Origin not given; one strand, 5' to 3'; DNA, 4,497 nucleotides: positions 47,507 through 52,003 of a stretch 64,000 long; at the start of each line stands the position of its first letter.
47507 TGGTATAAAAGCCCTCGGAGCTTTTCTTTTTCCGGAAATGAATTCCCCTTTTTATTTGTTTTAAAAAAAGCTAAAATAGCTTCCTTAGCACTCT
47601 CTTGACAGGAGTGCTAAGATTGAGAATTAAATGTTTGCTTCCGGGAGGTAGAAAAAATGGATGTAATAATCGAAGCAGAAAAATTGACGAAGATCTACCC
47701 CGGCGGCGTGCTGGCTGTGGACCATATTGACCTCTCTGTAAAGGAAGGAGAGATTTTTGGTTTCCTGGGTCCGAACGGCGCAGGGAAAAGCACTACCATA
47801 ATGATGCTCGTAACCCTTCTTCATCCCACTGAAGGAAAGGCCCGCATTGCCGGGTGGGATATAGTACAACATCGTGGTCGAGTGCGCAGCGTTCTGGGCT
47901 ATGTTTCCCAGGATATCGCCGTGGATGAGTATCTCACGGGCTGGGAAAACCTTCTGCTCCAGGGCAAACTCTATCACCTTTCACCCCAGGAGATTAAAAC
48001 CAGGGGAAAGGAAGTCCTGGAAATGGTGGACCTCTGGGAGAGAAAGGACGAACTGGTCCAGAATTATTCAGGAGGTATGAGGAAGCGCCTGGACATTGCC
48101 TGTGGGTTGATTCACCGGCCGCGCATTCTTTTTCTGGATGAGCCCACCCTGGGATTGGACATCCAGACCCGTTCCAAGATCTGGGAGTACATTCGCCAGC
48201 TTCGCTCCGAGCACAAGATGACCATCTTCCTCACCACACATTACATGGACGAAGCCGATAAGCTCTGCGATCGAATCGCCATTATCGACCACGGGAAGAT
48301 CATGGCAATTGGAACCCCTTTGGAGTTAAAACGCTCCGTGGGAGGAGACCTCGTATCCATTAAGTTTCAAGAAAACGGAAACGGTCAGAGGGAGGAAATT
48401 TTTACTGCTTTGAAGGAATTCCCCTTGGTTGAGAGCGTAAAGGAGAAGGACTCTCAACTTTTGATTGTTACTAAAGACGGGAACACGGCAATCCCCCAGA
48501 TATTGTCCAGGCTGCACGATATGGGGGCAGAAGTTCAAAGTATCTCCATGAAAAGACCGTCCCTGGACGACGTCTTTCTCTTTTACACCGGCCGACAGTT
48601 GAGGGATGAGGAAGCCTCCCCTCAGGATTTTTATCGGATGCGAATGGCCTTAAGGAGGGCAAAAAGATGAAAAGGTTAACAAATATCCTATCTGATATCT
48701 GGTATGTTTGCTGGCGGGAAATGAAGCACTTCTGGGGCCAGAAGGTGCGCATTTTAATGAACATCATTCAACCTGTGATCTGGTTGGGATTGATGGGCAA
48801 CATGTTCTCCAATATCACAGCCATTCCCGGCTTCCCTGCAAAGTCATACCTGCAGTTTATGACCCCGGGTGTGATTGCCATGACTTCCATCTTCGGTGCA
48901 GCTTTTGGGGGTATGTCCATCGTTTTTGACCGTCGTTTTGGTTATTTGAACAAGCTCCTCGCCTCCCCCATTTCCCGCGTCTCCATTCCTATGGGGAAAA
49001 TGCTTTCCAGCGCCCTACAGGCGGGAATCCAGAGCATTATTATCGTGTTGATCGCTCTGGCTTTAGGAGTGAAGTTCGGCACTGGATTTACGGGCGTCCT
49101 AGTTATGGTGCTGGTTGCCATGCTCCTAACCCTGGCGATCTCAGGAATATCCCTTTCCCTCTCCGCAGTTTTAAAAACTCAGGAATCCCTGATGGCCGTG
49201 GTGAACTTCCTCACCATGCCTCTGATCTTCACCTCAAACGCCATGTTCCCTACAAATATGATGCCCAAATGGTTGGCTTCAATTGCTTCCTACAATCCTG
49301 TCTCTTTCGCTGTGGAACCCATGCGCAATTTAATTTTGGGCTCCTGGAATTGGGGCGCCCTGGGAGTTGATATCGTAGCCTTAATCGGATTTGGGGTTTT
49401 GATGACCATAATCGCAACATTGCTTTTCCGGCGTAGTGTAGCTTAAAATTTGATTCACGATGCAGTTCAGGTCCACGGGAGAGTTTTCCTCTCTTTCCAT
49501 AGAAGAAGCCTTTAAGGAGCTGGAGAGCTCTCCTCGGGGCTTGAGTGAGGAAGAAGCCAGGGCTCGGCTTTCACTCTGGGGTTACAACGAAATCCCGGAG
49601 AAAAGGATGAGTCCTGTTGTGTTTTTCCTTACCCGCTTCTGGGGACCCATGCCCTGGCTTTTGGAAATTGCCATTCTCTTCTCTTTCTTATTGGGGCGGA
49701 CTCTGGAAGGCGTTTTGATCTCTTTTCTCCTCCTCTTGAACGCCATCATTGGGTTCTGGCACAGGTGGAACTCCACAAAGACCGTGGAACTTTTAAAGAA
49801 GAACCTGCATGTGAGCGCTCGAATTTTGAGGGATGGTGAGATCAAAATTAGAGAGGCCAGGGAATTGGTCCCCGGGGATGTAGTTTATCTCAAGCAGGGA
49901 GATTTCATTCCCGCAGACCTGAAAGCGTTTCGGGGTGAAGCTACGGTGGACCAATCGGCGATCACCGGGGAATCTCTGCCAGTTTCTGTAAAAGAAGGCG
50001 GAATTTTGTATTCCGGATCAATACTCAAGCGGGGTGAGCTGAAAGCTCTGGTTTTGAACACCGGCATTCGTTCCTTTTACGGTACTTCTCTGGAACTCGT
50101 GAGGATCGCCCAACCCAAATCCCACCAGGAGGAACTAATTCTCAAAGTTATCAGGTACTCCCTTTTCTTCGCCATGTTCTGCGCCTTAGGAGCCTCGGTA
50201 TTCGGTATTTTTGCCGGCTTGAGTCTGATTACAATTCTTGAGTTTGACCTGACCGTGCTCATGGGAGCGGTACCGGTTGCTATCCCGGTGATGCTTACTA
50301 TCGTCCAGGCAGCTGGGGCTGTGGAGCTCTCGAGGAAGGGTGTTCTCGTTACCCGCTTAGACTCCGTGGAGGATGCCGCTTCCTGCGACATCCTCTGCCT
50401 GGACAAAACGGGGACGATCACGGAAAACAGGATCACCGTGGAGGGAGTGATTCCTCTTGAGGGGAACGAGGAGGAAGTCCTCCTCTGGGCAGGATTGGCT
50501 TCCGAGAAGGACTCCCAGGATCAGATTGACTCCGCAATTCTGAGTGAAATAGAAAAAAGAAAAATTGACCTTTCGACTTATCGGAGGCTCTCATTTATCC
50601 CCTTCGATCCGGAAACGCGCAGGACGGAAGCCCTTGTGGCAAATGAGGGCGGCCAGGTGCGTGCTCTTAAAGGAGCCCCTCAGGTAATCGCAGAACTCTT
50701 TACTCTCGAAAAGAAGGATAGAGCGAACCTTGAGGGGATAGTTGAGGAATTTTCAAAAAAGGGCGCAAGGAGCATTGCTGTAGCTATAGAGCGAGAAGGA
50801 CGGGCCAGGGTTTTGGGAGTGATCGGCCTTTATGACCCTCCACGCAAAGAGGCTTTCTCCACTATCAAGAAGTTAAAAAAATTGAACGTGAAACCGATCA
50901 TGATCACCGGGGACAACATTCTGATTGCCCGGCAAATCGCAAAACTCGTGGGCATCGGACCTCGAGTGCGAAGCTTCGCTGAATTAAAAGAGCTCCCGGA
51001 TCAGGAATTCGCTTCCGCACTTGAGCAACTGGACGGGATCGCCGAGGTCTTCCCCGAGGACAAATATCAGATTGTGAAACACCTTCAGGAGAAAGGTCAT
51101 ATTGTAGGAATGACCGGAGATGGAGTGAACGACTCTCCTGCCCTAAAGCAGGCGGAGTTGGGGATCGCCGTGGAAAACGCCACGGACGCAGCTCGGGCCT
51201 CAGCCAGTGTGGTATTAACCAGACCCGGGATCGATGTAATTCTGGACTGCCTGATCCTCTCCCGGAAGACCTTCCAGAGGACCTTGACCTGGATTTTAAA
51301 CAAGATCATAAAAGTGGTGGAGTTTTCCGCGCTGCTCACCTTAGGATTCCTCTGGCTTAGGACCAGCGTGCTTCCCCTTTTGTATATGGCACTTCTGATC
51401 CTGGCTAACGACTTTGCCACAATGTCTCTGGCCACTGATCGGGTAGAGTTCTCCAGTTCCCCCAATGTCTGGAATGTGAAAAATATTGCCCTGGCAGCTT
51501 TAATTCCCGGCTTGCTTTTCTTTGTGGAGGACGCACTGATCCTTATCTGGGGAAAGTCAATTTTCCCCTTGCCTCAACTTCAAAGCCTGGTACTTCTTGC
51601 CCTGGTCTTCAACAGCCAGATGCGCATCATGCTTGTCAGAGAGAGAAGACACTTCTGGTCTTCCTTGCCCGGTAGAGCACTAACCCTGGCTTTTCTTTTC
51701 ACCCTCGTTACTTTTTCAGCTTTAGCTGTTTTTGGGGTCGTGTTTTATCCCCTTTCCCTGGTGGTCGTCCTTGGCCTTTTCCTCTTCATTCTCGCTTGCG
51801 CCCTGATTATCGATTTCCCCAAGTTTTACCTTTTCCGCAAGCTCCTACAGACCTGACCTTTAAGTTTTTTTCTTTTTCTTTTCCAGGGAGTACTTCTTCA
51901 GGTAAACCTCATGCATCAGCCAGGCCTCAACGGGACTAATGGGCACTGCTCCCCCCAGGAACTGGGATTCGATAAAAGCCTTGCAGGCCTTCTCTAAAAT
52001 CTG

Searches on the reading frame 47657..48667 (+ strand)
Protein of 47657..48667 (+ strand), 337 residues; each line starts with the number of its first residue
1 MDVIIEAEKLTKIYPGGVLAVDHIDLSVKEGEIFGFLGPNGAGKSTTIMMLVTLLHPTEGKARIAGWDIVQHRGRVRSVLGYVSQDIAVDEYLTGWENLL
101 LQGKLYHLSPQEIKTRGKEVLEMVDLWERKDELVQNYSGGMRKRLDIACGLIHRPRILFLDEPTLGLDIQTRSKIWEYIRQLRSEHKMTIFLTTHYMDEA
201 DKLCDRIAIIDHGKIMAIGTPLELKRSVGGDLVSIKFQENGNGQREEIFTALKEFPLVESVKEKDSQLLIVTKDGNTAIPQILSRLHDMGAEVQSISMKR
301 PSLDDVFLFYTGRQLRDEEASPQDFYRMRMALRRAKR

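Call 15: search_protein_families(library=pfam, proteins=[window:47657-48667:+], max_evalue=0.001)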
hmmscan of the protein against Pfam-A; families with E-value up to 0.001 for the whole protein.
window:47657-48667:+ (337 aa): 4 families
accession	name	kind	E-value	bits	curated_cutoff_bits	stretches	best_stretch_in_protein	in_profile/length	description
PF00005.33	ABC_tran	-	5.1e-30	105.3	25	1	22-164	2-136/137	ABC transporter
PF13732.12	DrrA1-3_C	-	1.6e-12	48.4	27.4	1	219-308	1-78/81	ATP-binding protein DrrA1-3-like, C-terminal domain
PF13304.12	AAA_21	-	6e-08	33.5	27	1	130-195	231-298/304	AAA domain, putative AbiEii toxin, Type IV TA system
PF13175.12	AAA_15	-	0.00073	19.7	32.1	0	33-58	25-50/374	AAA ATPase domain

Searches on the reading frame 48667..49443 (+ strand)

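Call 15: search_protein_families(library=pfam, proteins=[window:48667-49443:+], max_evalue=0.001)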
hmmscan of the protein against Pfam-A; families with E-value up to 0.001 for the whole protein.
window:48667-49443:+ (259 aa): 3 families
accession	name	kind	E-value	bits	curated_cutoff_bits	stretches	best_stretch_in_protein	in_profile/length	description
PF01061.29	ABC2_membrane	-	7.1e-36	124.2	26.9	1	11-223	3-210/211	ABC-2 type transporter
PF12698.13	ABC2_membrane_3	-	8.6e-24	84.7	31.6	1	58-251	157-346/347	ABC-2 family transporter protein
PF12679.13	ABC2_membrane_2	-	2.1e-09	37.5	27.2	1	71-256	76-280/283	ABC-2 family transporter protein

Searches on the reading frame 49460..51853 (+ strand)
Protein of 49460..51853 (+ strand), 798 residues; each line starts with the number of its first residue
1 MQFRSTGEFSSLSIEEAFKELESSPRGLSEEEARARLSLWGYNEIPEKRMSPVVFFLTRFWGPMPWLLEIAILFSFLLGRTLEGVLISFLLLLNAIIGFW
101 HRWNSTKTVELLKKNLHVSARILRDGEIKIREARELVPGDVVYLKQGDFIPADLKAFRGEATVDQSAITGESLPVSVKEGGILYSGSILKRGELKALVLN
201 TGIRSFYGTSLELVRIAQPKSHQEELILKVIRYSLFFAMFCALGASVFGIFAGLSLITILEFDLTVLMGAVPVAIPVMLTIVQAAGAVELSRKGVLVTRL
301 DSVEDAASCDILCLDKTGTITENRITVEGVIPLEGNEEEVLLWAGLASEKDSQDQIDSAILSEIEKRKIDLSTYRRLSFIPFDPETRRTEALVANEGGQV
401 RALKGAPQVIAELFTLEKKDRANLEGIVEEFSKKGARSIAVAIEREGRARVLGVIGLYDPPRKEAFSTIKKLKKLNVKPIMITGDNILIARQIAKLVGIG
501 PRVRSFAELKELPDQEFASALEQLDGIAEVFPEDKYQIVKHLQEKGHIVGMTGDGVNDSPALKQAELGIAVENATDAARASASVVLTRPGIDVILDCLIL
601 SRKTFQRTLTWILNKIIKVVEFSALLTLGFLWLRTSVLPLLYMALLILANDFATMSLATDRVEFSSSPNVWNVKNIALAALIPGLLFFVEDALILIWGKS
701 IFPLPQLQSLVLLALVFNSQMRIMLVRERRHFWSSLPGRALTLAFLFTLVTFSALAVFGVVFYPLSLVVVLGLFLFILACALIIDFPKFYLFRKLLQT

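Call 15: search_protein_families(library=pfam, proteins=[window:49460-51853:+], max_evalue=0.001)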
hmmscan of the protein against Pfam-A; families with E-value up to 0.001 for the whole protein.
window:49460-51853:+ (798 aa): 4 families
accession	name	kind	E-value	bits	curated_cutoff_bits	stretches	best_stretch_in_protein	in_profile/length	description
PF00122.25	E1-E2_ATPase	-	3.3e-39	134.7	28.1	1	118-293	5-181/181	E1-E2 ATPase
PF00702.32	Hydrolase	-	5.1e-23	82.9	26.4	1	310-565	2-190/191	haloacid dehalogenase-like hydrolase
PF00690.31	Cation_ATPase_N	-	2.8e-13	49.7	20.4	1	10-75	2-69/69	Cation transporter/ATPase, N-terminus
PF08282.18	Hydrolase_3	-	1e-05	25.9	20.9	1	538-588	195-245/255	haloacid dehalogenase-like hydrolase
